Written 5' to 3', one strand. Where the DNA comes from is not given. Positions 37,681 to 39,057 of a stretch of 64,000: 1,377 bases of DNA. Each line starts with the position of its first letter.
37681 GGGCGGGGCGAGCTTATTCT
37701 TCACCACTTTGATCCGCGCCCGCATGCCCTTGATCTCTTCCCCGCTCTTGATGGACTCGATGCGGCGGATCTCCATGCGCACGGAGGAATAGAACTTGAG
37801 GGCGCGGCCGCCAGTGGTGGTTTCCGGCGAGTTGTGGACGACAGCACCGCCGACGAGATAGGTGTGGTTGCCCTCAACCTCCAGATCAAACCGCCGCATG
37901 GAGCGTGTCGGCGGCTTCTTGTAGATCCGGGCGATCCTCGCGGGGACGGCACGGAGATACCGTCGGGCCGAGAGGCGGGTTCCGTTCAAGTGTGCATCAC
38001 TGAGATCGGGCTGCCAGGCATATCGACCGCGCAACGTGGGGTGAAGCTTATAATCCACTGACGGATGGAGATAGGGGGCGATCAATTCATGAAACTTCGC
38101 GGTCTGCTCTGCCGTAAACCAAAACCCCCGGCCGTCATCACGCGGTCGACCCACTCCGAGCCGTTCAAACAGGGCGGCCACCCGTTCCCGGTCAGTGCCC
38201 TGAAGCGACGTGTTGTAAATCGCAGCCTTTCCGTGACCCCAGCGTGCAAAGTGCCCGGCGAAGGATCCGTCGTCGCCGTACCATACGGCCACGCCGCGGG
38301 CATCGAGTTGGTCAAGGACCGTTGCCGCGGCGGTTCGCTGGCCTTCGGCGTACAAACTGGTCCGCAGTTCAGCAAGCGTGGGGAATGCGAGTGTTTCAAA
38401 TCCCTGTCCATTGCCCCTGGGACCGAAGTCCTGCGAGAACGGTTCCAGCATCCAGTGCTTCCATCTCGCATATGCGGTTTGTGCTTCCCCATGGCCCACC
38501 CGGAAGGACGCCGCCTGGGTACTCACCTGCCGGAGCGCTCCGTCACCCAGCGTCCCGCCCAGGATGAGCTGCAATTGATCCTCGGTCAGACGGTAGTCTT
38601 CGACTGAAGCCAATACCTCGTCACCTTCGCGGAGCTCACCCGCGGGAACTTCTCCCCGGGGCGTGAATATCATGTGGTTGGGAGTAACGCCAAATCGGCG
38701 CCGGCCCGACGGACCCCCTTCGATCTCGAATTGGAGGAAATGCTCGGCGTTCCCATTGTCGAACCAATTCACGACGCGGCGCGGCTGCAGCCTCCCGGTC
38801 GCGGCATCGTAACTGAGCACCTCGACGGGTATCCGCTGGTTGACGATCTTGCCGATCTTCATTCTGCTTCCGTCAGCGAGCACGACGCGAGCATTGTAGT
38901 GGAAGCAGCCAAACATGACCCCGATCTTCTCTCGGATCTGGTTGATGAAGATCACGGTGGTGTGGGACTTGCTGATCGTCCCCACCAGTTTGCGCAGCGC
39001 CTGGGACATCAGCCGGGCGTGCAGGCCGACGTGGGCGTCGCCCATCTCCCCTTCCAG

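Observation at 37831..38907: RecA interrupted by a 359-aa intein at the RecA-b site with an apparently intact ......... homing endonuclease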

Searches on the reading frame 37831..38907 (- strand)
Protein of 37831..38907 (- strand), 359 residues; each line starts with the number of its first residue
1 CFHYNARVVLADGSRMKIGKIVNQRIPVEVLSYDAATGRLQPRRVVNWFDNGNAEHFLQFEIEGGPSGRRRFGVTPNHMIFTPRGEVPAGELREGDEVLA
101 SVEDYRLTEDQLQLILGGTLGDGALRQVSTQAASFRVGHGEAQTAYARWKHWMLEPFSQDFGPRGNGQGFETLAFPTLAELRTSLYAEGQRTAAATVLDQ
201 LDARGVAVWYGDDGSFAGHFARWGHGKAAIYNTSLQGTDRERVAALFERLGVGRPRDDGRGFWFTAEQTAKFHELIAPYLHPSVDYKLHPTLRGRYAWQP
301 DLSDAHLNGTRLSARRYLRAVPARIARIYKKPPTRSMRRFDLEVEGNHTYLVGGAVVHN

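Call 4: search_protein_families(library=pfam, proteins=[window:37831-38907:-], max_evalue=0.1)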
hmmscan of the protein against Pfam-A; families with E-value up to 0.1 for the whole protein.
window:37831-38907:- (359 aa): 4 families
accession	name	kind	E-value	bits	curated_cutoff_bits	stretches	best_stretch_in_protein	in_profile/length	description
PF03161.18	LAGLIDADG_2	-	6.8e-12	46.1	25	1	113-219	2-117/168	LAGLIDADG DNA endonuclease family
PF14890.11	Intein_splicing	-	0.00014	22.1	35.8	1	8-359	1-155/155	Intein splicing domain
PF01079.26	Hint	-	0.00044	20.4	29.7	1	1-90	13-96/213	Hint module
PF07591.16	PT-HINT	-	0.009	16.7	27.7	0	26-104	16-93/137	Pretoxin HINT domain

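Call 5: search_protein_families(library=ncbifam, proteins=[window:37831-38907:-], max_evalue=0.1)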
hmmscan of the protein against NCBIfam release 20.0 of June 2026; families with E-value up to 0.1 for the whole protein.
window:37831-38907:- (359 aa): 6 families
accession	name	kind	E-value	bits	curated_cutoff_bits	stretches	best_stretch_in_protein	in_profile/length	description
NF007072.0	PRK09519.1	equivalog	1.2e-11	43.7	1024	2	13-99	265-345/790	intein-containing recombinase RecA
TIGR01445.1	intein_Nterm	domain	9.3e-11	42.6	24.5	1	1-82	1-83/83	intein N-terminal splicing region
NF005852.0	PRK07773.1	equivalog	8.8e-08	30.9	780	1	1-125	398-521/886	replicative DNA helicase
NF038162.1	RtcB_rel_intein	exception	8.2e-05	20.7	1150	1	1-99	95-188/961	intein-containing RtcB family protein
TIGR01443.1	intein_Cterm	domain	0.001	19.2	15.6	1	340-359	3-23/24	intein C-terminal splicing region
NF007079.0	PRK09532.1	equivalog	0.044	11.9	1525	1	1-84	775-852/876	DNA polymerase III subunit alpha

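Call 6: search_solved_structures(query=window:37831-38907:-, max_evalue=1, show_alignments=3)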
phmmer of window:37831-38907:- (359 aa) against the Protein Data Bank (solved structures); distinct sequences matched with E-value up to 1: 25.
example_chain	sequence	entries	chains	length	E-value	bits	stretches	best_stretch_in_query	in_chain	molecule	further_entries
2in0_A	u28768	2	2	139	3.6e-13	52.5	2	12-100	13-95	Endonuclease PI-MtuI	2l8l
2in9_A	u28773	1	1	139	4.4e-13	52.2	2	12-100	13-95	Endonuclease PI-MtuI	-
2imz_A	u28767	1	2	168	1e-12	51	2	12-99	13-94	Endonuclease PI-MtuI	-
3igd_A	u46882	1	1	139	1.1e-12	50.9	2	12-100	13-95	Endonuclease PI-MtuI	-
3ifj_A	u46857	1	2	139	1.2e-12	50.7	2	12-100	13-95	Endonuclease PI-MtuI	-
5k08_A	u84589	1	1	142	1.8e-12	50.2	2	12-100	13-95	RecA mini intein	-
5i0a_A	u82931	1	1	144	1.9e-12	50.1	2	12-100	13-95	Intein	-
2in8_A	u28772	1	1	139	4.9e-12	48.7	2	12-100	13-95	Endonuclease PI-MtuI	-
1zd7_A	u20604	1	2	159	0.00027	23.3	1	1-87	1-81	DNA polymerase III alpha subunit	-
3nzm_A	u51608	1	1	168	0.00032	23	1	1-87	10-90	DNA polymerase III subunit alpha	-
4qfq_A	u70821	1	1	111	0.00045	22.5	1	1-99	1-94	DNA polymerase III, alpha subunit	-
4lx3_A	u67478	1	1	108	0.00051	22.4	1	1-96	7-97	DNA polymerase III, alpha subunit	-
4gig_A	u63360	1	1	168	0.00055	22.3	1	1-69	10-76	DNA polymerase III subunit alpha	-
5ol5_A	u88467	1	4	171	0.001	21.4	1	6-85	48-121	DNA polymerase III subunit alpha,DNA polymerase III subunit alpha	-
1zde_A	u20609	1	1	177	0.0012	21.2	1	6-87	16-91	DNA polymerase III alpha subunit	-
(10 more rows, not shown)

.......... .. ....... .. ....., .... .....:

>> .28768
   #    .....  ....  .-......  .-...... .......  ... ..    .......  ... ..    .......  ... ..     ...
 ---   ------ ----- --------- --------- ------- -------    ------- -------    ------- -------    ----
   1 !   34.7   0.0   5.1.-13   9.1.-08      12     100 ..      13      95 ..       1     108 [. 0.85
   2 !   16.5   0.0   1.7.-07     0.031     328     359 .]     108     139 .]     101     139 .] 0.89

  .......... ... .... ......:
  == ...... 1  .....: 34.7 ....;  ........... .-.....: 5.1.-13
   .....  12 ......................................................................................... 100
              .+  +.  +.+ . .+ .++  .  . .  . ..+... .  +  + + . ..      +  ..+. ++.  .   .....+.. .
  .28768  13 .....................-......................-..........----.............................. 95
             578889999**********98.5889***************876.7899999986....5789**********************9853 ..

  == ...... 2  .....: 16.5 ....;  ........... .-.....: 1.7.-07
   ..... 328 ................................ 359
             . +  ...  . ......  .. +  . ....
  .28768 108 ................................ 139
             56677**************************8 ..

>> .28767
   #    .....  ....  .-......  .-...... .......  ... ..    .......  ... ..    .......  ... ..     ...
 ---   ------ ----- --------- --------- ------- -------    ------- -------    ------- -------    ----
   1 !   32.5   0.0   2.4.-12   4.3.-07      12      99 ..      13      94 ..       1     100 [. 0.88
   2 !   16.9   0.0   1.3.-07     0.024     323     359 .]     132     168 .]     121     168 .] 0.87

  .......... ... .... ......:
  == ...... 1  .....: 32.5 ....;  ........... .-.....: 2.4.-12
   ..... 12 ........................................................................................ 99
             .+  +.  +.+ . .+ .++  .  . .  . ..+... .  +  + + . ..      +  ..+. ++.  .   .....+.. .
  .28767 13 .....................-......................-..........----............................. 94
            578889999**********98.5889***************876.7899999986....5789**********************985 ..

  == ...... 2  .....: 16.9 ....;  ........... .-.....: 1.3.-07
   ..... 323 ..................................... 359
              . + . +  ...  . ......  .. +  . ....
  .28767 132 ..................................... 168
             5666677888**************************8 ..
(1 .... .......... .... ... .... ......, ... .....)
